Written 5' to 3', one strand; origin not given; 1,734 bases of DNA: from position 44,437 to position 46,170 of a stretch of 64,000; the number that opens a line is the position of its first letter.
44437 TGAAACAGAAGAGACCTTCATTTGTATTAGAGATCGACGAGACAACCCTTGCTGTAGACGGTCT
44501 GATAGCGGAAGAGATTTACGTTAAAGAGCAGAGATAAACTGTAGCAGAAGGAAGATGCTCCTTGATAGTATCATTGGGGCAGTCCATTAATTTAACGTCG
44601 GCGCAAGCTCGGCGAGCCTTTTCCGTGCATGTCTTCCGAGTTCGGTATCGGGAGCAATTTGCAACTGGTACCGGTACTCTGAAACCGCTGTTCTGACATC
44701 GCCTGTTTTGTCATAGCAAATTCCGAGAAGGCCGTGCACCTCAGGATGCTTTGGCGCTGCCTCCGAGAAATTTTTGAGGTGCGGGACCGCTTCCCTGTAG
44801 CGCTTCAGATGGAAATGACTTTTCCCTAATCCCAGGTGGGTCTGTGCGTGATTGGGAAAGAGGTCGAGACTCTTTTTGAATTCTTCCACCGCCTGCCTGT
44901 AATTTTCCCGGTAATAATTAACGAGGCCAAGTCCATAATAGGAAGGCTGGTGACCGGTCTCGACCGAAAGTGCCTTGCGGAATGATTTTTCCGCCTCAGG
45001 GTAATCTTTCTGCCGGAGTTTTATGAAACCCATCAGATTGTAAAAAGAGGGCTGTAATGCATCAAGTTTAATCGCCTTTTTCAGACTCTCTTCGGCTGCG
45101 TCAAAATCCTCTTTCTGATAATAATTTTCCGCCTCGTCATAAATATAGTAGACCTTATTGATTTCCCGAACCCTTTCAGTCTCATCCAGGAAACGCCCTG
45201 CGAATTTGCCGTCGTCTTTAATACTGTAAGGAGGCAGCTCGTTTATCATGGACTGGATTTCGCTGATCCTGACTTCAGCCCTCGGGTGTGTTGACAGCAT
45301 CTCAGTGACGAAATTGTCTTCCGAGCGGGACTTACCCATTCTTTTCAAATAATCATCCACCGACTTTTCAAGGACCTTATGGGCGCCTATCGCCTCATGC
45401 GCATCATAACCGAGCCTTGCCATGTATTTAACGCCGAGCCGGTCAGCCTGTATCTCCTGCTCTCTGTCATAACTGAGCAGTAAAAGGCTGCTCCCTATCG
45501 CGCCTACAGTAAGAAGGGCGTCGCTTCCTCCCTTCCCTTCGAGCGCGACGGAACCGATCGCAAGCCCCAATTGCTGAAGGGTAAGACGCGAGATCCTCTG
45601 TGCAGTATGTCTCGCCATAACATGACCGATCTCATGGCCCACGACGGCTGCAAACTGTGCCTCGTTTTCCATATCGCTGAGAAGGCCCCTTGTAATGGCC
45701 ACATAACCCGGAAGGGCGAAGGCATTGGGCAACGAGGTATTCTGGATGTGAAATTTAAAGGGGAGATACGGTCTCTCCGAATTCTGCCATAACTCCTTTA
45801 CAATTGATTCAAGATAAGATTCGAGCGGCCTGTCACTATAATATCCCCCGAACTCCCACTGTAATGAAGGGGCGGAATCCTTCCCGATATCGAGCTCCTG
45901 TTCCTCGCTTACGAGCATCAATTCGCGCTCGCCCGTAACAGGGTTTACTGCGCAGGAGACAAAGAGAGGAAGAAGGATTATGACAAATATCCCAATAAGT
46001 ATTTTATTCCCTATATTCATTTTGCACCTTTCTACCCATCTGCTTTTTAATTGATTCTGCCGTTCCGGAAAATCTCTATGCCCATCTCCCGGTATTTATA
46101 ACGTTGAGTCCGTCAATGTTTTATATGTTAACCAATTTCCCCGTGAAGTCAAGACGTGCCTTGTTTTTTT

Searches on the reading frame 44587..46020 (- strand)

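Call 63: search_protein_families(library=pfam, proteins=[window:44587-46020:-], max_evalue=0.001)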
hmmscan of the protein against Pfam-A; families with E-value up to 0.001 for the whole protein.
window:44587-46020:- (477 aa): 19 families
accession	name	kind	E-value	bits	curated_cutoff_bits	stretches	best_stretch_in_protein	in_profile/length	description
PF01435.24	Peptidase_M48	-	1.9e-35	122.8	20.3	1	68-258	5-185/186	Peptidase family M48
PF07719.23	TPR_2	-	2.5e-24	83.8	27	1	361-391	4-34/34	Tetratricopeptide repeat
PF00515.34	TPR_1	-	1.1e-21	76.1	27.8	1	360-391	3-34/34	Tetratricopeptide repeat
PF13181.12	TPR_8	-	6.8e-18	63.7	25.7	0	297-320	8-31/34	Tetratricopeptide repeat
PF13432.12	TPR_16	-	8.5e-18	64.9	32.7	2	294-351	1-58/65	Tetratricopeptide repeat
PF14559.12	TPR_19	-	1.4e-16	61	25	2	372-432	5-65/68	Tetratricopeptide repeat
PF13424.12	TPR_12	-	2.7e-16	59.9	30.1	1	327-389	6-76/77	Tetratricopeptide repeat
PF13414.12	TPR_11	-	2.6e-12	46.7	26.8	1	300-337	4-41/42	TPR repeat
PF13431.12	TPR_17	-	9.9e-12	44.6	24.4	0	313-344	2-33/34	Tetratricopeptide repeat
PF12895.13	ANAPC3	-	4.3e-11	43.4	27.2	1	337-417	2-81/82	Anaphase-promoting complex, cyclosome, subunit 3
PF13428.12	TPR_14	-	1.2e-09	38.3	23.5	0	394-433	3-42/44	Tetratricopeptide repeat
PF13174.12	TPR_6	-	2e-08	34.8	26.3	0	361-391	3-33/33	Tetratricopeptide repeat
PF23914.1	TPR_CcmH_CycH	-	2.3e-08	34.4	42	0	364-458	56-153/158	Cytochrome c-type biogenesis protein H TPR domain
PF13371.12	TPR_9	-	8e-07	29.4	35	0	383-428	20-65/73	Tetratricopeptide repeat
PF25063.1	ARM_TT21_C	-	1.9e-06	28.3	35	0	297-359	102-164/209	Tetratricopeptide repeat protein 21 C-terminal ARM domain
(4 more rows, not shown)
